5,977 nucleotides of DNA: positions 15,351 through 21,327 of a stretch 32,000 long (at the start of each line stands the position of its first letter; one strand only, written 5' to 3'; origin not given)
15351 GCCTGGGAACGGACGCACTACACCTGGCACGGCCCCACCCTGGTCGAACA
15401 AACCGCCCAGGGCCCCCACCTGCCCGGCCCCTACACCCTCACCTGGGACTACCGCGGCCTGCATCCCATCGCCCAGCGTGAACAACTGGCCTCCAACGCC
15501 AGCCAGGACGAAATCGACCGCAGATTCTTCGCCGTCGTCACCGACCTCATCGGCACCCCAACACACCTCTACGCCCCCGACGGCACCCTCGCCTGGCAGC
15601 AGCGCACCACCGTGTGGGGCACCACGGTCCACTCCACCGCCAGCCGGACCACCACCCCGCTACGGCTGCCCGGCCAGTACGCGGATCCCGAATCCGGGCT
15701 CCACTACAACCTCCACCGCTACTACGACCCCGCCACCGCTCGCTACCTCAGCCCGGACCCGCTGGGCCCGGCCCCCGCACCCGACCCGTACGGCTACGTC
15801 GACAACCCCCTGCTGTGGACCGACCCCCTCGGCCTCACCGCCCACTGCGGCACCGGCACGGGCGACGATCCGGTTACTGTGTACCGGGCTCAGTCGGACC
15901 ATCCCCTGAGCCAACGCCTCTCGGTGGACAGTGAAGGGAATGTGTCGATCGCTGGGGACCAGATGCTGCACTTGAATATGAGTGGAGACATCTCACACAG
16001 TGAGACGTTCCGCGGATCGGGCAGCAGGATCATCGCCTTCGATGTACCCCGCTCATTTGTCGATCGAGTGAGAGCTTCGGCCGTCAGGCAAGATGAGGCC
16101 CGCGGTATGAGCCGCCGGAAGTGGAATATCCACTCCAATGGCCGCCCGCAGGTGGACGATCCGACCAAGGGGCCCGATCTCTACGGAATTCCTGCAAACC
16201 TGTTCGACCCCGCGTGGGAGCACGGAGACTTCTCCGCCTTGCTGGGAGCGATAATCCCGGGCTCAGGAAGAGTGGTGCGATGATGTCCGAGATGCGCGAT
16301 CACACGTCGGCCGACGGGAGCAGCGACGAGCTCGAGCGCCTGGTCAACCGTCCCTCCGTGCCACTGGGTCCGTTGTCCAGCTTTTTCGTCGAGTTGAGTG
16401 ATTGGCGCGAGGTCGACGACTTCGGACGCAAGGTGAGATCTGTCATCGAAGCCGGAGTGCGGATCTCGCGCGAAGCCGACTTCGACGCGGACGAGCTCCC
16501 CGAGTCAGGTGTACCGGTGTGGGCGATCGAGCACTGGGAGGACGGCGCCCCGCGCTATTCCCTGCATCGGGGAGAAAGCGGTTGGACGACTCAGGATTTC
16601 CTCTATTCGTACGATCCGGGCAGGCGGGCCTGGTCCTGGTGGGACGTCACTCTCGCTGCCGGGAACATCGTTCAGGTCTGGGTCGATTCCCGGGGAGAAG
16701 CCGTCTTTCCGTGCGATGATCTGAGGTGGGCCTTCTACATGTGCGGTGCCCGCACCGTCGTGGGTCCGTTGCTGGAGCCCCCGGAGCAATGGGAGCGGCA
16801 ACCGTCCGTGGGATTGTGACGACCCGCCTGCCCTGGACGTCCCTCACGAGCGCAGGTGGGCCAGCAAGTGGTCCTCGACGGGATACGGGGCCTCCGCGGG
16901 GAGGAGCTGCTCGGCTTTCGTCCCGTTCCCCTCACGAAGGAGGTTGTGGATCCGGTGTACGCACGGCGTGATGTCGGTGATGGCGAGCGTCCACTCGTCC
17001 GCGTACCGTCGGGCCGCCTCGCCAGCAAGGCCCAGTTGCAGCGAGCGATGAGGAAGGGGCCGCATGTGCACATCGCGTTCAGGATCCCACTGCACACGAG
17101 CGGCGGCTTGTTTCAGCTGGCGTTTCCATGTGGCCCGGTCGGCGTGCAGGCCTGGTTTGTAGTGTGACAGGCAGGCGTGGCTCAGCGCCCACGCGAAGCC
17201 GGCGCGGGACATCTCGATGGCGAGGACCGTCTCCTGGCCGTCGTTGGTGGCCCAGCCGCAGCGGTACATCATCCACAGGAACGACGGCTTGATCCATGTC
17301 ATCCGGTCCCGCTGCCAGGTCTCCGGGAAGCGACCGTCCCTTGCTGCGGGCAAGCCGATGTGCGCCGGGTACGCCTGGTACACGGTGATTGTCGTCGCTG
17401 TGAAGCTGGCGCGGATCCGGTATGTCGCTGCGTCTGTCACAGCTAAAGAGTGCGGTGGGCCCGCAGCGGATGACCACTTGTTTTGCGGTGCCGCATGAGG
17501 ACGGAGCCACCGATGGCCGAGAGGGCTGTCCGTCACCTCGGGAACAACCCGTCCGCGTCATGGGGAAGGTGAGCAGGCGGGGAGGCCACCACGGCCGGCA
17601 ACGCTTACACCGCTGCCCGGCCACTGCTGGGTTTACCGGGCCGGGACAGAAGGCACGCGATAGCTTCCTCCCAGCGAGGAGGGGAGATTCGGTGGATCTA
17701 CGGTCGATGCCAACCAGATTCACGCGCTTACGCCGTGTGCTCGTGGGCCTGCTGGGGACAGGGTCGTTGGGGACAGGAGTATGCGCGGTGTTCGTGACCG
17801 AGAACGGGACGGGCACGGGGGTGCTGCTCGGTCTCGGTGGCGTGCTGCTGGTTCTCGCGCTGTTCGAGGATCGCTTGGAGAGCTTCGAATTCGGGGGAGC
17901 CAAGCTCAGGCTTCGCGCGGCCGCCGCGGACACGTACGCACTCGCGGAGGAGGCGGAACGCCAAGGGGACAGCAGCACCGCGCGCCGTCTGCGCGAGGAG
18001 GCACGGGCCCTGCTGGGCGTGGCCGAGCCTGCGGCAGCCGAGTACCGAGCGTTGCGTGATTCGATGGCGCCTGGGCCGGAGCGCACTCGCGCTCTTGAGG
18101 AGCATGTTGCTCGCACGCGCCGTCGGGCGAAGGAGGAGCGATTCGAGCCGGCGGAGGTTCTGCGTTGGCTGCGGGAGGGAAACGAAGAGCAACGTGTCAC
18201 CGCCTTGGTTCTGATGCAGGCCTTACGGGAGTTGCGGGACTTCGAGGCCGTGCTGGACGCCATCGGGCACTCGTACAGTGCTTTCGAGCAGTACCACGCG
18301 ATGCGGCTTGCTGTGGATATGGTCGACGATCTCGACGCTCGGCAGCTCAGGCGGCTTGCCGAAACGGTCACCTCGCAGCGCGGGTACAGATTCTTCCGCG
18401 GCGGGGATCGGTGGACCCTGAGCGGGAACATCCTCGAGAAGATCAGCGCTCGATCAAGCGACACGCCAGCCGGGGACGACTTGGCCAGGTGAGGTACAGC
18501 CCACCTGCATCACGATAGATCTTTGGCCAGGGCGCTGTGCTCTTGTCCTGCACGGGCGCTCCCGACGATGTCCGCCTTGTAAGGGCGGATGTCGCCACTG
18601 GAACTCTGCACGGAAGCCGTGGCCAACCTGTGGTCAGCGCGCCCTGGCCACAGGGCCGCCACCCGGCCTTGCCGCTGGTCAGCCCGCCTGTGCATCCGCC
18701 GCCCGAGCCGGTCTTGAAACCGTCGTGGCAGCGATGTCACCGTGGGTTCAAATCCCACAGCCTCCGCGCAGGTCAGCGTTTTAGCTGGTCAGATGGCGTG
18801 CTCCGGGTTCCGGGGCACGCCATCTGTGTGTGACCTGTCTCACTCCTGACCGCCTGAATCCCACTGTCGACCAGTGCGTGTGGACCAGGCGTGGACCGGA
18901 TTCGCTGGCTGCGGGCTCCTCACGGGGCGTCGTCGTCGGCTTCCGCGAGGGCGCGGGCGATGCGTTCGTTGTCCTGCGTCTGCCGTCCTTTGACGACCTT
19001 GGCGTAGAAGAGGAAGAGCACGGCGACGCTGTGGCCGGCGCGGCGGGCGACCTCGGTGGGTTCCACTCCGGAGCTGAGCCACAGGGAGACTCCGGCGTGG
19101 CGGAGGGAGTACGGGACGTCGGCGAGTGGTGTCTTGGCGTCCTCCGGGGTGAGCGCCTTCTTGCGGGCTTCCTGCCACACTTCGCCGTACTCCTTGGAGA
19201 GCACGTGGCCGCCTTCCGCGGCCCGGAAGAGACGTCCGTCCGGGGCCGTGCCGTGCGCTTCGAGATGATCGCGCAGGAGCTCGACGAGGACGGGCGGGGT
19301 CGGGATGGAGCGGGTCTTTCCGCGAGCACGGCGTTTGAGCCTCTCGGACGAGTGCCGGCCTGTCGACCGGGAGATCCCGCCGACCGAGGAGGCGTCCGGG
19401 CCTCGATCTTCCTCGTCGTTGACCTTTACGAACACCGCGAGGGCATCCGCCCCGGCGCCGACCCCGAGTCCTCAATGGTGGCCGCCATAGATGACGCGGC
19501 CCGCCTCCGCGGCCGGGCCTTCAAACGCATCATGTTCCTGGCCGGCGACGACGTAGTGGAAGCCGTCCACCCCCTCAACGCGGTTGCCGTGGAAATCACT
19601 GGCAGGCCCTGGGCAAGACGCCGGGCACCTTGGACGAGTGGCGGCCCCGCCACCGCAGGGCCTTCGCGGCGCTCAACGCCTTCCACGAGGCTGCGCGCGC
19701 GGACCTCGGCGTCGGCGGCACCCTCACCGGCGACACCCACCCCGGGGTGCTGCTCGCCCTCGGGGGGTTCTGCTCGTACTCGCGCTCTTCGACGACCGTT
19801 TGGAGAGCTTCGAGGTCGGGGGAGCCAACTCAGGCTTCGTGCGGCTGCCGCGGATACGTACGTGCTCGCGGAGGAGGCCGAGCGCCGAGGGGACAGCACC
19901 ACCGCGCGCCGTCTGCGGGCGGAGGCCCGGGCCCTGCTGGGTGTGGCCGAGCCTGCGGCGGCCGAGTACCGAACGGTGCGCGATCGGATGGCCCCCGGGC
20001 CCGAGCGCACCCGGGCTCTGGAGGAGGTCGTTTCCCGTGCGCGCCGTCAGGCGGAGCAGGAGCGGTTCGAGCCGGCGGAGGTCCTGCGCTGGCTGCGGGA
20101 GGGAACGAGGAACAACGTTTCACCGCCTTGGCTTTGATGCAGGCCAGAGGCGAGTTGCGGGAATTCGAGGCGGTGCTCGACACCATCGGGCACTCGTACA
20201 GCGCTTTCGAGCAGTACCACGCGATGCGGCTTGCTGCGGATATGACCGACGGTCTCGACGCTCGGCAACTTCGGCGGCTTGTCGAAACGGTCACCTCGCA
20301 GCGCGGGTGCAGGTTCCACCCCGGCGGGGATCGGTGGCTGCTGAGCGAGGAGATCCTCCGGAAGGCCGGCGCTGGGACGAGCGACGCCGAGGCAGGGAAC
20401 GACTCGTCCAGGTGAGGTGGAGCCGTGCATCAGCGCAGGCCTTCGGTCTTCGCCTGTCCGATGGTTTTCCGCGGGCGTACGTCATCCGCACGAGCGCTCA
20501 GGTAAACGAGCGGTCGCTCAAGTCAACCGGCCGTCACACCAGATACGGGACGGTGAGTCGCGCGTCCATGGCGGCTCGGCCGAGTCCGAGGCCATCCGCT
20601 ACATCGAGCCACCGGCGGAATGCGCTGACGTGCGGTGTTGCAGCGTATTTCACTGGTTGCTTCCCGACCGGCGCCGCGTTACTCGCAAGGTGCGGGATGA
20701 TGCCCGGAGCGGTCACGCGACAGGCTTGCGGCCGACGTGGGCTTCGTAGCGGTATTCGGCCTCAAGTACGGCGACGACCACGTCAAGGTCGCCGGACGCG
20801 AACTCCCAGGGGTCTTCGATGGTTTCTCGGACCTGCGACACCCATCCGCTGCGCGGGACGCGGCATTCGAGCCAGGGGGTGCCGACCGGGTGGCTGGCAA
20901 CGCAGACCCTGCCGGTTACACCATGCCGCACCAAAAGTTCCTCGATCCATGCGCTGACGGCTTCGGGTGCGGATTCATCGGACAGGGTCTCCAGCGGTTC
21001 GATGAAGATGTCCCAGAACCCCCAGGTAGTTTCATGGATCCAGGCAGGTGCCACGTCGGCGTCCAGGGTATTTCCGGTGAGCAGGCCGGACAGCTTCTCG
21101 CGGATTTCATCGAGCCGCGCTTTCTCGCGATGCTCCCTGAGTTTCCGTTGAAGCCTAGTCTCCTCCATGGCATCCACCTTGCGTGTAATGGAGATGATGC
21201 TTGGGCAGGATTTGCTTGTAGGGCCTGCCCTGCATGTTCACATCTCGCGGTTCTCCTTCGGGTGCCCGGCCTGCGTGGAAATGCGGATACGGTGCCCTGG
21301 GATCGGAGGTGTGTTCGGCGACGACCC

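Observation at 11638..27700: A near-identical inverted repeat of about 1 kb brackets about 14 kb, forming a potential invertible toxin-switching segment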

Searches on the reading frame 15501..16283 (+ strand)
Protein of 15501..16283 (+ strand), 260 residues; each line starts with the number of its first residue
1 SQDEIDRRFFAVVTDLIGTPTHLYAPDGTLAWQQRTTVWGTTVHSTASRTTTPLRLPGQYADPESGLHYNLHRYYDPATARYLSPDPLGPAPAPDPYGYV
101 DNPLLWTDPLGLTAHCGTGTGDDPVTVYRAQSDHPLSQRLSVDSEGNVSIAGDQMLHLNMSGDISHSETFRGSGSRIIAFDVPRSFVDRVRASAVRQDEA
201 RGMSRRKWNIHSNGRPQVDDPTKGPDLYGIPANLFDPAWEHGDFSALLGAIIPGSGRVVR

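Call 35: search_protein_families(library=pfam, proteins=[window:15501-16283:+], max_evalue=5)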
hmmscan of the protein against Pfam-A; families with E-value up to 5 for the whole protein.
window:15501-16283:+ (260 aa): 3 families
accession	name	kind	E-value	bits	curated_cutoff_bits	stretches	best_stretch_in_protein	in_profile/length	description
PF03527.20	RHS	-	0.00072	19.8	27.9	1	13-42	5-34/38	RHS protein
PF17780.6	OCRE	-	0.021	15.3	24.7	1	58-86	12-42/52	OCRE domain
PF08265.16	YL1_C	-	0.58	10.4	22.6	1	56-69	7-20/29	YL1 nuclear protein C-terminal domain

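Call 36: search_protein_families(library=ncbifam, proteins=[window:15501-16283:+], max_evalue=1)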
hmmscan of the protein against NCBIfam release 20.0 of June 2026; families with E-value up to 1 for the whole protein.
window:15501-16283:+ (260 aa): 2 families
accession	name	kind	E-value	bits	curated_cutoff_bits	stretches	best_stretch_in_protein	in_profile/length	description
TIGR03696.1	Rhs_assc_core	domain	4.5e-22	78.3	32.5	1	37-112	2-76/76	RHS repeat-associated core domain-containing protein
NF041261.1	RHS_core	equivalog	1.4e-18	66.2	2000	1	12-112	1160-1261/1261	RHS element core protein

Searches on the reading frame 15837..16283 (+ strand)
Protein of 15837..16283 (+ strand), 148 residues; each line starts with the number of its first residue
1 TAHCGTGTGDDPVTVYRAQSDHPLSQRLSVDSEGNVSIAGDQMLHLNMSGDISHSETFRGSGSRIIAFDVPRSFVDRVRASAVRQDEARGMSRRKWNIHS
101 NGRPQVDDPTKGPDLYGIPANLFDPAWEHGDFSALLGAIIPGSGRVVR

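Call 61: search_solved_structures(query=window:15837-16283:+, max_evalue=1)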
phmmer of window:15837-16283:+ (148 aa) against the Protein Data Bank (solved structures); distinct sequences matched with E-value up to 1: 0.

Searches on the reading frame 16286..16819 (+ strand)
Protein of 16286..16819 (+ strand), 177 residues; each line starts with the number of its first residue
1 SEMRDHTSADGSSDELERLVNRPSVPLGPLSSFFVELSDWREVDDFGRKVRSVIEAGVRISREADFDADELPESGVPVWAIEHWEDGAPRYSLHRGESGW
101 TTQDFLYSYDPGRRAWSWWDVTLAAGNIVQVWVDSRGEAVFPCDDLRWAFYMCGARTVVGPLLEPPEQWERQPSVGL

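Call 35: search_protein_families(library=pfam, proteins=[window:16286-16819:+], max_evalue=5)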
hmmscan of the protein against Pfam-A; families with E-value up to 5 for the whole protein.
window:16286-16819:+ (177 aa): 1 family
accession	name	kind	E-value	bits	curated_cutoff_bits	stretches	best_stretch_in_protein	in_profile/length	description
PF19120.5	DUF5804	-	0.081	13.3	26.5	1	96-151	7-62/108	Family of unknown function (DUF5804)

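Call 36: search_protein_families(library=ncbifam, proteins=[window:16286-16819:+], max_evalue=1)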
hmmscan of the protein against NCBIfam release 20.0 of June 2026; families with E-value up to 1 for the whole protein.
window:16286-16819:+ (177 aa): 0 families

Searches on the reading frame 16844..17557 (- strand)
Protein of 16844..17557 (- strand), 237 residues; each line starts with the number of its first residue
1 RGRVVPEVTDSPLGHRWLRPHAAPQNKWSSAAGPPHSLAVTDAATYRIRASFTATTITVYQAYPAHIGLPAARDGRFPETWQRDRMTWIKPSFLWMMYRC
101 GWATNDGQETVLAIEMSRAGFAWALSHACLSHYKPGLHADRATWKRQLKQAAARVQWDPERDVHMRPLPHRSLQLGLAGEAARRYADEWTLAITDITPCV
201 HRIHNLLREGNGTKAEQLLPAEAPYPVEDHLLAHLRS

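Call 10: search_protein_families(library=pfam, proteins=[window:16844-17557:-], max_evalue=0.01)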
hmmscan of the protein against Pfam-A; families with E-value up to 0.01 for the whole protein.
window:16844-17557:- (237 aa): 1 family
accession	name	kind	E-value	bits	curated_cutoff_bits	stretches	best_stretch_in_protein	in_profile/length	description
PF14124.11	DUF4291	-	4.3e-72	242.2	27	1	48-225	2-180/180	Domain of unknown function (DUF4291)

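Call 36: search_protein_families(library=ncbifam, proteins=[window:16844-17557:-], max_evalue=1)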
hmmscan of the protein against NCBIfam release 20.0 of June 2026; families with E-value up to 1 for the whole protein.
window:16844-17557:- (237 aa): 1 family
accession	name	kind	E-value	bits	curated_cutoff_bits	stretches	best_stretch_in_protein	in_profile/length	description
TIGR03072.1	release_prfH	equivalog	0.16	11.5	166.65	1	163-204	43-84/200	peptide chain release factor H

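Call 37: search_protein_families(library=phrogs, proteins=[window:16844-17557:-], max_evalue=1)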
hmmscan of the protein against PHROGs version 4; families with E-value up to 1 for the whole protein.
window:16844-17557:- (237 aa): 0 families

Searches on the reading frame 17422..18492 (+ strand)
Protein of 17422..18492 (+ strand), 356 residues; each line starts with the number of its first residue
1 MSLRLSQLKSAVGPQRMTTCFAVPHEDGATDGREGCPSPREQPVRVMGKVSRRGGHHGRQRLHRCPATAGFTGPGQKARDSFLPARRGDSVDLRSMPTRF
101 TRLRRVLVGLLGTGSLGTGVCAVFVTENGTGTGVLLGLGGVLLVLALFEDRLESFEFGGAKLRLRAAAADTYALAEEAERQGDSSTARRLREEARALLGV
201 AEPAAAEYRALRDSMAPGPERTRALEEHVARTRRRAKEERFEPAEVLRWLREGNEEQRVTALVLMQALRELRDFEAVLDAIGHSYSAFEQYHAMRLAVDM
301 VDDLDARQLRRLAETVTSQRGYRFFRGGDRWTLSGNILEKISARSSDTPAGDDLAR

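Call 10: search_protein_families(library=pfam, proteins=[window:17422-18492:+], max_evalue=0.01)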
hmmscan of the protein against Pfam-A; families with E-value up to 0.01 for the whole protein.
window:17422-18492:+ (356 aa): 1 family
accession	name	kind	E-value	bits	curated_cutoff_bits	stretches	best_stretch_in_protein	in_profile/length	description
PF18082.7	NAT_N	-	0.0044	18.4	27.8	1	193-273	5-82/129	N-acyltransferase N-terminal domain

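Call 35: search_protein_families(library=pfam, proteins=[window:17422-18492:+], max_evalue=5)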
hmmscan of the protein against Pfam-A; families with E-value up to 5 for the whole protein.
window:17422-18492:+ (356 aa): 2 families
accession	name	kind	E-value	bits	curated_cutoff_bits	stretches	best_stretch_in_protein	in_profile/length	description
PF18082.7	NAT_N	-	0.0044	18.4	27.8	1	193-273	5-82/129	N-acyltransferase N-terminal domain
PF19969.4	VMAP-M8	-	0.26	12.3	27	0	271-316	45-90/97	vWA-MoxR associated protein middle region (VMAP-M) 8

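Call 36: search_protein_families(library=ncbifam, proteins=[window:17422-18492:+], max_evalue=1)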
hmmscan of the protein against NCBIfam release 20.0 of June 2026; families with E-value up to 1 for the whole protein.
window:17422-18492:+ (356 aa): 0 families

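Call 37: search_protein_families(library=phrogs, proteins=[window:17422-18492:+], max_evalue=1)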
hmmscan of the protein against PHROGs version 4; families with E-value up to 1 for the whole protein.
window:17422-18492:+ (356 aa): 0 families

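Call 53: find_homologous_proteins(query=window:17422-18492:+, max_evalue=0.00001)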
Query window:17422-18492:+ (356 aa): 132 proteins with E <= 0.00001 among 8000 candidates; the best 120 are listed.
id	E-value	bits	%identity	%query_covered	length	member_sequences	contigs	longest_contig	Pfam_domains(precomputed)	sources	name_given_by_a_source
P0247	2.6e-140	486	100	66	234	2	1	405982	-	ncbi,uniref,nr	ncbi:hypothetical protein [Actinacidiphila acididurans]|uniref:Uncharacterized protein n=1 Tax=Actin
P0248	1.7e-131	457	83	75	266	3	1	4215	-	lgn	-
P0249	5.1e-96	340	68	71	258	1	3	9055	-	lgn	-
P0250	9.0e-95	336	71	67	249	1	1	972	-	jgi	jgi:hypothetical protein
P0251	1.3e-94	335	70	67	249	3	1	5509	-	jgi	jgi:hypothetical protein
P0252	1.1e-92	329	66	71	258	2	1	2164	-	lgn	-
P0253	1.5e-92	329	66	65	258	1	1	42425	-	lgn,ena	-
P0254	4.0e-92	327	65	71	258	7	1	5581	-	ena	-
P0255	2.2e-91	325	64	71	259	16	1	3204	-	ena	-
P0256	2.3e-91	325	65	71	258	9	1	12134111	-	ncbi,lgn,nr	ncbi:hypothetical protein HEP84_06375 [Streptomyces sp. RLB1-33]|nr:hypothetical protein [Streptomyc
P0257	6.1e-91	323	65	71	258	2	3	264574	-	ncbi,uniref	ncbi:hypothetical protein ABZ299_23235 [Streptomyces sp. NPDC006184]|uniref:hypothetical protein n=1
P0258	1.4e-90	322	63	73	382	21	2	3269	-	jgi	-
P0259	1.6e-90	322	62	72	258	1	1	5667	-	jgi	jgi:hypothetical protein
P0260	1.7e-90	322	66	69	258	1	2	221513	-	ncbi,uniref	ncbi:hypothetical protein AB0F03_20515 [Streptomyces sp. NPDC028722]|uniref:hypothetical protein n=1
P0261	4.8e-90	320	64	72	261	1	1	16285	-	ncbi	ncbi:MAG: hypothetical protein ACRDPK_20050 [Carbonactinosporaceae bacterium]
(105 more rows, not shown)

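Call 54: find_encoding_contigs(protein=P0256, flank=8000, max_places=4)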
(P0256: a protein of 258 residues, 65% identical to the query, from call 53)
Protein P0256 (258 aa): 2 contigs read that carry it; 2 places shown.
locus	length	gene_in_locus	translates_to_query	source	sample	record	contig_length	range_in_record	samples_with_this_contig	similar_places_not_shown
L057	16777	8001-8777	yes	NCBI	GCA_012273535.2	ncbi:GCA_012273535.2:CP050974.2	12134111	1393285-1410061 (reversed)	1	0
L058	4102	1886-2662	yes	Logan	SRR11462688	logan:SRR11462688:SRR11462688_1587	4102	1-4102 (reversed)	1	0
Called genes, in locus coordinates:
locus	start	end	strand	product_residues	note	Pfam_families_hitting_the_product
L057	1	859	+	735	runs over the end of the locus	PF13401:AAA_22 (weak), PF13384:HTH_23 (faint), PF08281:Sigma70_r4_2 (faint), PF13424:TPR_12 (faint), PF00196:GerE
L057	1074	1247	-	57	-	-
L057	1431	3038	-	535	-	PF13006:Nterm_IS4, PF01609:DDE_Tnp_1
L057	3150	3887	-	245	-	PF00665:rve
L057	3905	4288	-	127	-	-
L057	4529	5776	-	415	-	PF16289:PIN_12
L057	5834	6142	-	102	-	-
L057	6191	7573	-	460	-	PF04326:SLFN_AlbA_2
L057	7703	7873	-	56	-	-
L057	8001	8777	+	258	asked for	-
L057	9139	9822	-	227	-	-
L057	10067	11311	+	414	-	PF00872:Transposase_mut, PF10551:MULE (weak)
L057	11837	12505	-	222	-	PF00072:Response_reg, PF00196:GerE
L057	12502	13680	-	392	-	PF07730:HisKA_3, PF02518:HATPase_c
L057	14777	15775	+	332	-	PF12502:DUF3710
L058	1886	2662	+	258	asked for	-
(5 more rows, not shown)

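Call 55: find_encoding_contigs(protein=P0253, flank=8000, max_places=3)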
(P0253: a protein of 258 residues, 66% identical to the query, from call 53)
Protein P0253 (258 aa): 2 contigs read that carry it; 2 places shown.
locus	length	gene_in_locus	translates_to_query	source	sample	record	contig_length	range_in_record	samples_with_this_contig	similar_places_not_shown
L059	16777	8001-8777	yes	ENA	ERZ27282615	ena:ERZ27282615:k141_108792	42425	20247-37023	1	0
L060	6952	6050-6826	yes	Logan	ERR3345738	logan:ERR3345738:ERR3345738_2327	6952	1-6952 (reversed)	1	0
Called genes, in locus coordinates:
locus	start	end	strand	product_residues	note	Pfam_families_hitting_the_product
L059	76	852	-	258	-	PF06778:Chlor_dismutase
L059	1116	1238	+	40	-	PF00313:CSD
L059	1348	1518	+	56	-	PF00313:CSD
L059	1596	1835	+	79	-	-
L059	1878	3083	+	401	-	PF00589:Phage_integrase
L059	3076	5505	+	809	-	PF00589:Phage_integrase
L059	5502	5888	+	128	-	-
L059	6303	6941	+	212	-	-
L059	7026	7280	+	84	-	-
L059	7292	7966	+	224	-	-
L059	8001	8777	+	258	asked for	-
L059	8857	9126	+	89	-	-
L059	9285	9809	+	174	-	-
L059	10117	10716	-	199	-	-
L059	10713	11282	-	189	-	-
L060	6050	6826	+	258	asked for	-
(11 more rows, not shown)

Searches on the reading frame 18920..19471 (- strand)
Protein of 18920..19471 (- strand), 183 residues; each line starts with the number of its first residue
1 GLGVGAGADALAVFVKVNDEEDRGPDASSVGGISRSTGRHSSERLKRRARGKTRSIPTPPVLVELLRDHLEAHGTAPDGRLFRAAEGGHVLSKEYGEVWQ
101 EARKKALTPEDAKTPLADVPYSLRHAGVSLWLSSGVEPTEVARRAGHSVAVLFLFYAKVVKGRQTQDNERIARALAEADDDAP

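Call 10: search_protein_families(library=pfam, proteins=[window:18920-19471:-], max_evalue=0.01)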
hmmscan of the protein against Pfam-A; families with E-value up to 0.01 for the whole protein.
window:18920-19471:- (183 aa): 0 families

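Call 35: search_protein_families(library=pfam, proteins=[window:18920-19471:-], max_evalue=5)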
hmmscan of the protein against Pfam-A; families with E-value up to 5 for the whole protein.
window:18920-19471:- (183 aa): 1 family
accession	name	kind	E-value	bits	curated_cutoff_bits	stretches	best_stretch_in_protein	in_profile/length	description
PF12279.13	DUF3619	-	0.16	12.9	22.2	1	90-179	19-106/130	Protein of unknown function (DUF3619)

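Call 36: search_protein_families(library=ncbifam, proteins=[window:18920-19471:-], max_evalue=1)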
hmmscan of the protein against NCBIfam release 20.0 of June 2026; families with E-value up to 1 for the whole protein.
window:18920-19471:- (183 aa): 2 families
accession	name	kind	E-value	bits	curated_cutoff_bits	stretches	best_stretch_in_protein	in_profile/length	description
NF040815.2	recomb_XerA_Arch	equivalog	0.048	13.2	220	1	47-159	150-254/263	site-specific tyrosine recombinase/integron integrase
NF004112.0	PRK05601.1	equivalog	0.067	12.1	550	1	34-66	181-213/407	DNA polymerase III subunit epsilon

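Call 37: search_protein_families(library=phrogs, proteins=[window:18920-19471:-], max_evalue=1)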
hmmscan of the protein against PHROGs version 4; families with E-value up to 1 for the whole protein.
window:18920-19471:- (183 aa): 3 families
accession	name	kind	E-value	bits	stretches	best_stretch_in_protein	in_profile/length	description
phrog_1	-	integration and excision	4.3e-09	37.2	1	51-150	335-425/611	integrase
phrog_7685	-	integration and excision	0.016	15.7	1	120-167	183-231/240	integrase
phrog_216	-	integration and excision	0.024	14.7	1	46-148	115-213/301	integrase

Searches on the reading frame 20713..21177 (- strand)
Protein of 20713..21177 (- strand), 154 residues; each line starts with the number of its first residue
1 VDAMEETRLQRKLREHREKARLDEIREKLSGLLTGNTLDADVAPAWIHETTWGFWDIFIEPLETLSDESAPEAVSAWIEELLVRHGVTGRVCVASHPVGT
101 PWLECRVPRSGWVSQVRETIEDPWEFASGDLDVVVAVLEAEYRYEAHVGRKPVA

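Call 9: search_protein_families(library=pfam, proteins=[window:20713-21177:-], max_evalue=0.01)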
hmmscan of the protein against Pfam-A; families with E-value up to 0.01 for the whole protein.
window:20713-21177:- (154 aa): 0 families

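Call 35: search_protein_families(library=pfam, proteins=[window:20713-21177:-], max_evalue=5)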
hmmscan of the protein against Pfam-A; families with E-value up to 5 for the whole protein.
window:20713-21177:- (154 aa): 1 family
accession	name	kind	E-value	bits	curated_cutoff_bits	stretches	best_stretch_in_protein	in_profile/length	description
PF23234.1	WH4_Lhr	-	0.041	13.9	27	1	69-102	3-36/87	Large helicase-related protein, winged-helix domain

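Call 36: search_protein_families(library=ncbifam, proteins=[window:20713-21177:-], max_evalue=1)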
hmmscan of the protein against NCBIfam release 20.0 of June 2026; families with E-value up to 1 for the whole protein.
window:20713-21177:- (154 aa): 0 families
